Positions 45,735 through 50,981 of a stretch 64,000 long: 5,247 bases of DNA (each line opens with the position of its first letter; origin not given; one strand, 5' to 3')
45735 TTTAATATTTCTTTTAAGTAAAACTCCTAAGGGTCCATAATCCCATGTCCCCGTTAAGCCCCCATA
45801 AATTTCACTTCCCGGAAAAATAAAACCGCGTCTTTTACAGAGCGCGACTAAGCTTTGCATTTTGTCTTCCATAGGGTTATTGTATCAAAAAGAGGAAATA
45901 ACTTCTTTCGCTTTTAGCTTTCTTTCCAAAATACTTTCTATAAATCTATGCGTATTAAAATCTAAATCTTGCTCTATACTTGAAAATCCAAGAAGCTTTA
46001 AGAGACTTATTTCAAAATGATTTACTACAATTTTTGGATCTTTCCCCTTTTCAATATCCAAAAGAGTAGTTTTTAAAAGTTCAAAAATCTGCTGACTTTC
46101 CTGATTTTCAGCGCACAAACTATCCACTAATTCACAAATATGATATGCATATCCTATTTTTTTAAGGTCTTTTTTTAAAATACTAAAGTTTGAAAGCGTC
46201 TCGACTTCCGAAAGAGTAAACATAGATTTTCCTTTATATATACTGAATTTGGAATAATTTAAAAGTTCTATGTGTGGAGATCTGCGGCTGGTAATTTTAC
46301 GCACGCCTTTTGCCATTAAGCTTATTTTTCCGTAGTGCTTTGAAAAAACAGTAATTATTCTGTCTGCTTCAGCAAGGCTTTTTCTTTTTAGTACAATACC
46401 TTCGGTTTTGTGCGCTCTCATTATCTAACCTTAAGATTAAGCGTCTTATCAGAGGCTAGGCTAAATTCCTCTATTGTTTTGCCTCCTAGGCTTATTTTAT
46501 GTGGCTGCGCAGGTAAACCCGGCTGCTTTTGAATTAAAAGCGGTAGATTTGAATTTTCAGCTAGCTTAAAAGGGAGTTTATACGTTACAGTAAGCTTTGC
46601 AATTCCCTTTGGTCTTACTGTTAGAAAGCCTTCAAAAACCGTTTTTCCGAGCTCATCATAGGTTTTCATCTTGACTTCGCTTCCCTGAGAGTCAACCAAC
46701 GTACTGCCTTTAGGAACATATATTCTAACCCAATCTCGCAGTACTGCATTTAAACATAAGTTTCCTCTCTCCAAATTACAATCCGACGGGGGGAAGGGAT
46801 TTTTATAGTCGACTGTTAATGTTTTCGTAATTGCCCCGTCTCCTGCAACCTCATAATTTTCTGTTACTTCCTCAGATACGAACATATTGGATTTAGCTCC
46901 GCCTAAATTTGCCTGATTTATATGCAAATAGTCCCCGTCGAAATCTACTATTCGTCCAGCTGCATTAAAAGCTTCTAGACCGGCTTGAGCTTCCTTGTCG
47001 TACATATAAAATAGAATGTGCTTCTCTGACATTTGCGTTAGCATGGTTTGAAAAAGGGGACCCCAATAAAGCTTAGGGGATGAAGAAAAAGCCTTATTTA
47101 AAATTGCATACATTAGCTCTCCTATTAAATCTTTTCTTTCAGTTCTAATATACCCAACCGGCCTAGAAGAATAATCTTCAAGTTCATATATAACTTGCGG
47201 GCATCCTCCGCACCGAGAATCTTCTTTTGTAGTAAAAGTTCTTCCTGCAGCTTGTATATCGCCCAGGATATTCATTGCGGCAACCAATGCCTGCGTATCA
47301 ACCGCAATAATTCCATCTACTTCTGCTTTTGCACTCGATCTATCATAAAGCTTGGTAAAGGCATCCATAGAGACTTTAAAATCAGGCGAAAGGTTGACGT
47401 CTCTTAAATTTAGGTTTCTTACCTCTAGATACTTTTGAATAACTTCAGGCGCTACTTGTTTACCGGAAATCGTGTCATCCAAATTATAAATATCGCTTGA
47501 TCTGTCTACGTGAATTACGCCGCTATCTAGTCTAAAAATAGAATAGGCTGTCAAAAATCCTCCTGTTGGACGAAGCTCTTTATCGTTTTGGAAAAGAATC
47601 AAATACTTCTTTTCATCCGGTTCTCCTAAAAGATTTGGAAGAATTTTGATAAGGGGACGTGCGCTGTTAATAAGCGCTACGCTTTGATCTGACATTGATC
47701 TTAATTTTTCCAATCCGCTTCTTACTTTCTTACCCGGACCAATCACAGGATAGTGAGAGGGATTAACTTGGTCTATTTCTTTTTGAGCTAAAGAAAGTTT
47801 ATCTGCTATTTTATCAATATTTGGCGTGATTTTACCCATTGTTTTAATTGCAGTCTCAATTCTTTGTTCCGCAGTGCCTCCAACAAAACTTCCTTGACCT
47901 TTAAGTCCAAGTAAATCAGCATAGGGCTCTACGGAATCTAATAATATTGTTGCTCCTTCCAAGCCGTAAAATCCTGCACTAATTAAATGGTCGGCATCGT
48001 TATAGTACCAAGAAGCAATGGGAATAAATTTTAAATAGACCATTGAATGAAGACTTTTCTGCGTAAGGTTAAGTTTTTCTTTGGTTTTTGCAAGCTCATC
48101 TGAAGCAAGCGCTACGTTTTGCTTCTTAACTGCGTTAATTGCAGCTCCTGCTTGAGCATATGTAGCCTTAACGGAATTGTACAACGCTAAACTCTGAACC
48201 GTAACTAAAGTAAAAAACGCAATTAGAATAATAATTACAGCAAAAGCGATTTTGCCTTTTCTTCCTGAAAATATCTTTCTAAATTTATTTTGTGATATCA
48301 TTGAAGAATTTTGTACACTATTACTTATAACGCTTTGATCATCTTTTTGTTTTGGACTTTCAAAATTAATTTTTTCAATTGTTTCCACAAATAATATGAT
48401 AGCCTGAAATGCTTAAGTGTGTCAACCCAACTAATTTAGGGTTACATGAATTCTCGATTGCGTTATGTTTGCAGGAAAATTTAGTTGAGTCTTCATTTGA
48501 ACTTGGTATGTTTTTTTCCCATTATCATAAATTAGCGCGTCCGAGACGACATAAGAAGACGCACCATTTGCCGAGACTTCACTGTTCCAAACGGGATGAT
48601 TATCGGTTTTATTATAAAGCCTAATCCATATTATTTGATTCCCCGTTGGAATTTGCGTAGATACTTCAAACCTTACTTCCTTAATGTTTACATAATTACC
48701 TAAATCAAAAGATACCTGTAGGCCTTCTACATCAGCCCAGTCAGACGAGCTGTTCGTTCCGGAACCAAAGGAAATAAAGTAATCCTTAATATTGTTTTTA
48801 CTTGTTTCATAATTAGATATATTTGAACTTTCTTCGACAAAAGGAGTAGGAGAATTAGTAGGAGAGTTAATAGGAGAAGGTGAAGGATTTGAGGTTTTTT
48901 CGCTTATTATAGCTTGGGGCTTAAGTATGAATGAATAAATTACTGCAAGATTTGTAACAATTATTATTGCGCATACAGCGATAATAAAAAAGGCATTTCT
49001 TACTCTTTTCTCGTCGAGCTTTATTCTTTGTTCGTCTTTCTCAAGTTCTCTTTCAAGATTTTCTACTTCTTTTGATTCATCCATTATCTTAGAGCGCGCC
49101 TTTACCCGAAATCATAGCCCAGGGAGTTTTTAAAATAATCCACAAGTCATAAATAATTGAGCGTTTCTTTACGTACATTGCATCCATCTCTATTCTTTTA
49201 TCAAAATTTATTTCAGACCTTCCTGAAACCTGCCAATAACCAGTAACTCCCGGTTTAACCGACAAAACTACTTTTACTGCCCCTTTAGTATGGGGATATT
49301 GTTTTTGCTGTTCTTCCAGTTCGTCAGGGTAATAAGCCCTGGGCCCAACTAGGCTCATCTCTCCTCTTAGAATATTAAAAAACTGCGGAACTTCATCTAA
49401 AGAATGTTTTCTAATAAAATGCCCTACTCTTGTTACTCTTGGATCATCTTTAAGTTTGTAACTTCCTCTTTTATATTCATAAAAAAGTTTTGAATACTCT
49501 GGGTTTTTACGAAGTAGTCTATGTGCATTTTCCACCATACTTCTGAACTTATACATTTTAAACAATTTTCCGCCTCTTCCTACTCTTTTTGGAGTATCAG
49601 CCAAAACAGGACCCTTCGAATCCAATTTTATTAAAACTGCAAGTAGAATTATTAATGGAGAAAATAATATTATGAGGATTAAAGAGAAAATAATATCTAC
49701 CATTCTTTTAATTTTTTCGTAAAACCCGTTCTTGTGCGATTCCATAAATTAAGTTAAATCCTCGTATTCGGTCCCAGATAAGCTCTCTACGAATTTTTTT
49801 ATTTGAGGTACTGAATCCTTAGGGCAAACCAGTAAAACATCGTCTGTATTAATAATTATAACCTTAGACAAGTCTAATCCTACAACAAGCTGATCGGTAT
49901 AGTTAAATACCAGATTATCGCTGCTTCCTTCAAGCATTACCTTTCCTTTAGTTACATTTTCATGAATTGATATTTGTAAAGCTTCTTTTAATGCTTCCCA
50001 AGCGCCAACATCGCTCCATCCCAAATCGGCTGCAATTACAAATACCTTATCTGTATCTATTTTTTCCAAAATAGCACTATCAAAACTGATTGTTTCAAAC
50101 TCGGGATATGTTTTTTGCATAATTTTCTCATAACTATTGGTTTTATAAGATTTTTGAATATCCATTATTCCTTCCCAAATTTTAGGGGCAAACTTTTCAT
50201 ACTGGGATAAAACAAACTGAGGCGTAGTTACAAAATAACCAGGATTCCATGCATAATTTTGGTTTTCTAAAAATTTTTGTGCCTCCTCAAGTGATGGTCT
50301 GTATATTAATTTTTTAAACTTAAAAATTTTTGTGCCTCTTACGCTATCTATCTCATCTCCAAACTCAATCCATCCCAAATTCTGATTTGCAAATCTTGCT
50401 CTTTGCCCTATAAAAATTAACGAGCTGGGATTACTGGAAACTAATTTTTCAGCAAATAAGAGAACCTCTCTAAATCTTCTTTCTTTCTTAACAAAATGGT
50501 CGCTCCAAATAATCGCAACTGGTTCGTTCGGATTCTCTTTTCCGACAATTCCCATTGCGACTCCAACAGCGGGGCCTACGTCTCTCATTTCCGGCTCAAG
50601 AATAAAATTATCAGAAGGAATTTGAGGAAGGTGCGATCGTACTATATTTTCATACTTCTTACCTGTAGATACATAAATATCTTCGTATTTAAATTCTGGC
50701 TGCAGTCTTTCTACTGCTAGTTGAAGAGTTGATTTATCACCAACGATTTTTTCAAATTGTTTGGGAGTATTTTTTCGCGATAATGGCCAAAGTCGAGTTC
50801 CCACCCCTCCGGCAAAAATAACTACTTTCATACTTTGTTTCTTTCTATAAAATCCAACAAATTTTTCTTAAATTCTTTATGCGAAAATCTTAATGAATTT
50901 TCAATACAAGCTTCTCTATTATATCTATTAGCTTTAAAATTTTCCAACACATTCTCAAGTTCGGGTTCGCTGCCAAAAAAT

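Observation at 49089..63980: About 15-kb co-directional glycan assembly operon resembling an Und-PP-linked en bloc (protein O-glycosylation or wall-glycopolymer) pathway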

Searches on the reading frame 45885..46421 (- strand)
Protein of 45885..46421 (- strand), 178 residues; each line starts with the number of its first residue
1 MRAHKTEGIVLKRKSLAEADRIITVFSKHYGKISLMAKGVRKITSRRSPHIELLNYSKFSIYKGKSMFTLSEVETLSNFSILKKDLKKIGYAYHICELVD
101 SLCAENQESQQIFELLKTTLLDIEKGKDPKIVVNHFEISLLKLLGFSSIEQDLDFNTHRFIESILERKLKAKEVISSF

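Call 6: search_protein_families(library=pfam, proteins=[window:45885-46421:-], max_evalue=0.01)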
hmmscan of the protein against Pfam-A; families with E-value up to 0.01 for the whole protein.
window:45885-46421:- (178 aa): 2 families
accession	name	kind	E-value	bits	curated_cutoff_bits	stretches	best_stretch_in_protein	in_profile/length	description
PF11967.14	RecO_N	-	6.1e-22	77.9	27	1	1-79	1-80/80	Recombination protein O N terminal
PF02565.21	RecO_C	-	5.1e-15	56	22.1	1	84-146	2-64/157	Recombination protein O C terminal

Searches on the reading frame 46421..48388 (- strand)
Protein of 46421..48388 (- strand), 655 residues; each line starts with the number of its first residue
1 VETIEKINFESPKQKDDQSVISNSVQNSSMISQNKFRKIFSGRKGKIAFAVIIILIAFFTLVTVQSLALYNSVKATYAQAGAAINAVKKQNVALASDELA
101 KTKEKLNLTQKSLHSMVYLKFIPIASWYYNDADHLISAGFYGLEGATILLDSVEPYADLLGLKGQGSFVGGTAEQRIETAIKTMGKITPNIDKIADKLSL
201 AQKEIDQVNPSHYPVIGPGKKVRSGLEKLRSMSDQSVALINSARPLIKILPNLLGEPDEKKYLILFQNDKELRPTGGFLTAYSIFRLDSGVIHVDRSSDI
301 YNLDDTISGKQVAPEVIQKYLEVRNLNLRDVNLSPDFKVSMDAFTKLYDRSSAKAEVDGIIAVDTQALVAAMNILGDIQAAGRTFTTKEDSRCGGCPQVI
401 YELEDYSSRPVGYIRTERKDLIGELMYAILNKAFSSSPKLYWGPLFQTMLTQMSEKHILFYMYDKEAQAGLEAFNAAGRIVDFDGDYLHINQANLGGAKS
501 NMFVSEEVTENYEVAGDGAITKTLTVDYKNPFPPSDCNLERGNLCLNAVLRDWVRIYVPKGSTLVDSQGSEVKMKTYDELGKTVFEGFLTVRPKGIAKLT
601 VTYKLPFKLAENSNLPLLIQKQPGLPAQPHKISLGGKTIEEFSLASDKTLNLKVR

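Call 6: search_protein_families(library=pfam, proteins=[window:46421-48388:-], max_evalue=0.01)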
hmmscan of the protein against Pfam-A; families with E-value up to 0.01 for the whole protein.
window:46421-48388:- (655 aa): 1 family
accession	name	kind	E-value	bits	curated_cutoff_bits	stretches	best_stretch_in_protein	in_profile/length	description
PF13196.11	DUF4012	-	1.3e-22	81.3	28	1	259-386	3-131/144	Protein of unknown function (DUF4012)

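Call 60: search_protein_families(library=ncbifam, proteins=[window:46421-48388:-], max_evalue=0.1)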
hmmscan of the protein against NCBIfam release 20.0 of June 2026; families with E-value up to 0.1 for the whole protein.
window:46421-48388:- (655 aa): 0 families

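Call 73: search_solved_structures(query=window:46421-48388:-, max_evalue=10)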
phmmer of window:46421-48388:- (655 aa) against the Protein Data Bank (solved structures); distinct sequences matched with E-value up to 10: 0.

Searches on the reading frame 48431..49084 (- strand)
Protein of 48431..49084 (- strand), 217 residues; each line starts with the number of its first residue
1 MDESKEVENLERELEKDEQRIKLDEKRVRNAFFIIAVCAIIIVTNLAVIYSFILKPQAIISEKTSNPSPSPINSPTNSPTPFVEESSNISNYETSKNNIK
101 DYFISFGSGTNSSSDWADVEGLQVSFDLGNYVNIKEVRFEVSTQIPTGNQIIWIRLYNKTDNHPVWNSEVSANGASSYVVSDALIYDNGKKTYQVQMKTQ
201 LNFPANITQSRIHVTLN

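Call 6: search_protein_families(library=pfam, proteins=[window:48431-49084:-], max_evalue=0.01)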
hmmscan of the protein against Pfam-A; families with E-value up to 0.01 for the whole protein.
window:48431-49084:- (217 aa): 0 families

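Call 7: search_protein_families(library=pfam, proteins=[window:48431-49084:-], max_evalue=10)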
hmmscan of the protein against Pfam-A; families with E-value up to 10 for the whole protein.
window:48431-49084:- (217 aa): 2 families
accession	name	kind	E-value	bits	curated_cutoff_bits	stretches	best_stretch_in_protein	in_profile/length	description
PF02706.20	Wzz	-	0.076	13.8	25.5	1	28-57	12-40/91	Chain length determinant protein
PF03465.20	eRF1_3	-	0.15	13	25.8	1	1-48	2-49/106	eRF1 domain 3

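Call 60: search_protein_families(library=ncbifam, proteins=[window:48431-49084:-], max_evalue=0.1)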
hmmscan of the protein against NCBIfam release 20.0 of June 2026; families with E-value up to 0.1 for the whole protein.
window:48431-49084:- (217 aa): 1 family
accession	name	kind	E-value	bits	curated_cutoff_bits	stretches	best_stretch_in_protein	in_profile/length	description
NF011298.0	PRK14710.1-3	equivalog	0.064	13.6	326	0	33-112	11-90/163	hypothetical protein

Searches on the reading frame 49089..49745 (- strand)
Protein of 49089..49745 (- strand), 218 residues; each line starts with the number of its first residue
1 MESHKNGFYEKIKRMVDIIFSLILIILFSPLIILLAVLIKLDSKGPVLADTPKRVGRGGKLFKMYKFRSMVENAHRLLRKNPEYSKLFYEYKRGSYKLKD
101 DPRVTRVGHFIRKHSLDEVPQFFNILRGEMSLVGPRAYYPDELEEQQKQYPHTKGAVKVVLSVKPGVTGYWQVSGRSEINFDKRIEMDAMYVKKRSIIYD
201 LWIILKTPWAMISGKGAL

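Call 6: search_protein_families(library=pfam, proteins=[window:49089-49745:-], max_evalue=0.01)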
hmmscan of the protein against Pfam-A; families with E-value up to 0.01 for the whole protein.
window:49089-49745:- (218 aa): 1 family
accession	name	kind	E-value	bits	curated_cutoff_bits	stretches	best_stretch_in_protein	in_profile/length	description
PF02397.22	Bac_transf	-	4.6e-63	212.4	27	1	13-212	1-178/179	Bacterial sugar transferase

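Call 8: search_protein_families(library=ncbifam, proteins=[window:49089-49745:-], max_evalue=0.01)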
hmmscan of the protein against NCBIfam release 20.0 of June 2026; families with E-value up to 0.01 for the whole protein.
window:49089-49745:- (218 aa): 10 families
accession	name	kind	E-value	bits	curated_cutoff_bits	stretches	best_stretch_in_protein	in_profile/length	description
TIGR03025.1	EPS_sugtrans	subfamily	6.2e-78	263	295.55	1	5-217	250-444/445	exopolysaccharide biosynthesis polyprenyl glycosylphosphotransferase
TIGR03022.1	WbaP_sugtrans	subfamily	1.4e-74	252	403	1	11-217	257-455/456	undecaprenyl-phosphate galactose phosphotransferase WbaP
NF052601.1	undeca_RfbP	equivalog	8.4e-67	225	330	1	10-212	42-236/244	undecaprenyl-phosphate galactose phosphotransferase family protein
TIGR03023.1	WcaJ_sugtrans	equivalog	1.3e-63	215.9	410.75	1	6-217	256-452/453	undecaprenyl-phosphate glucose phosphotransferase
NF041877.1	EPS_EpsZ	equivalog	1.2e-55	189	800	1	11-217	264-458/459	exopolysaccharide biosynthesis polyisoprenyl-phosphate hexose-1-phosphate transferase EpsZ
NF011751.0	PRK15204.1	equivalog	4.2e-50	170.7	907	1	12-217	279-475/476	undecaprenyl-phosphate galactose phosphotransferase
TIGR03013.1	EpsB_2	subfamily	1.2e-43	149.9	393.35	1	7-217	249-442/443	TIGR03013 family XrtA/PEP-CTERM system glycosyltransferase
NF007518.0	PRK10124.1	equivalog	1.9e-38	132.4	684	1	4-207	265-453/464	undecaprenyl-phosphate glucose phosphotransferase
NF050817.1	PolSacchBiosHfsE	equivalog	1.1e-30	106.9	750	1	12-207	271-455/467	polysaccharide biosynthesis protein HfsE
NF045514.1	glycotran_HepC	equivalog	5.8e-29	100.9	140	1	4-137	108-211/220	heterocyst development glycosyltransferase HepC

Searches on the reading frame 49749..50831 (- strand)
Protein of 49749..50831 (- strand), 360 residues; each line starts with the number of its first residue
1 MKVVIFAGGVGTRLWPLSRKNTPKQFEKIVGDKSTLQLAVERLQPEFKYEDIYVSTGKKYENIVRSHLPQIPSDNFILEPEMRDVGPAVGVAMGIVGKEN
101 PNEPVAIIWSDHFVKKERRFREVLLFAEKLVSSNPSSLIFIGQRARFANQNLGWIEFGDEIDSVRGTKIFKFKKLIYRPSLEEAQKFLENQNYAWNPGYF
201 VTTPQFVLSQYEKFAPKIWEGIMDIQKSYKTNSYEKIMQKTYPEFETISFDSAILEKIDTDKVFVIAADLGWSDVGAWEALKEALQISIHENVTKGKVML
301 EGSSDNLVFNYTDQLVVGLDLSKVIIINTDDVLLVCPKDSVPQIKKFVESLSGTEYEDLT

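Call 6: search_protein_families(library=pfam, proteins=[window:49749-50831:-], max_evalue=0.01)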
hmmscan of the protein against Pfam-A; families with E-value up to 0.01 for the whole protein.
window:49749-50831:- (360 aa): 3 families
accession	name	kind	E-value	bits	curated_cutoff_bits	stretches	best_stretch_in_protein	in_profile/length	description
PF00483.29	NTP_transferase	-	2e-26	93.5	21.2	1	2-285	1-239/245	Nucleotidyl transferase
PF22640.1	ManC_GMP_beta-helix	-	4.1e-07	30.2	27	1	304-351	8-55/55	MannoseP isomerase/GMP-like beta-helix domain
PF12804.13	NTP_transf_3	-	1.2e-05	26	27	1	3-112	1-96/160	MobA-like NTP transferase domain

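Call 8: search_protein_families(library=ncbifam, proteins=[window:49749-50831:-], max_evalue=0.01)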
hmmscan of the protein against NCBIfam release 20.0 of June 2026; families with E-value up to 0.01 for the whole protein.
window:49749-50831:- (360 aa): 8 families
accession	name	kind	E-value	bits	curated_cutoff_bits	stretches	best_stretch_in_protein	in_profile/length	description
TIGR01479.1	GMP_PMI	equivalog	1e-67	229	372.95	1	3-354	3-348/467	mannose-1-phosphate guanylyltransferase/mannose-6-phosphate isomerase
NF012004.0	PRK15460.1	equivalog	2.8e-42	145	859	1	4-352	9-356/478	mannose-1-phosphate guanyltransferase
TIGR03992.1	Arch_glmU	subfamily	1.5e-06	27.4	292.1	1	1-117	1-112/393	bifunctional sugar-1-phosphate nucleotidylyltransferase/acetyltransferase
NF041173.1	Sug_nt_acttase_Thmprot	equivalog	2.3e-06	26.8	600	1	1-122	1-116/405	bifunctional sugar-1-phosphate nucleotidylyltransferase/acetyltransferase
TIGR01099.1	galU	equivalog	8.3e-05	22.3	326.8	1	1-63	2-61/261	UTP--glucose-1-phosphate uridylyltransferase GalU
NF001183.0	PRK00155.1-3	subfamily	0.00055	19.3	166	1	4-66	5-63/237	D-ribitol-5-phosphate cytidylyltransferase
NF041313.1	UDPGP_AglF_Halo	equivalog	0.0027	17.2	400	1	1-65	1-62/234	UTP--glucose-1-phosphate uridylyltransferase AglF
NF006899.0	PRK09382.1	equivalog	0.0034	16.6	417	1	2-73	8-74/387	bifunctional 2-C-methyl-D-erythritol 4-phosphate cytidylyltransferase/2-C-methyl-D-erythritol 2,4-cyclodiphosphate synthase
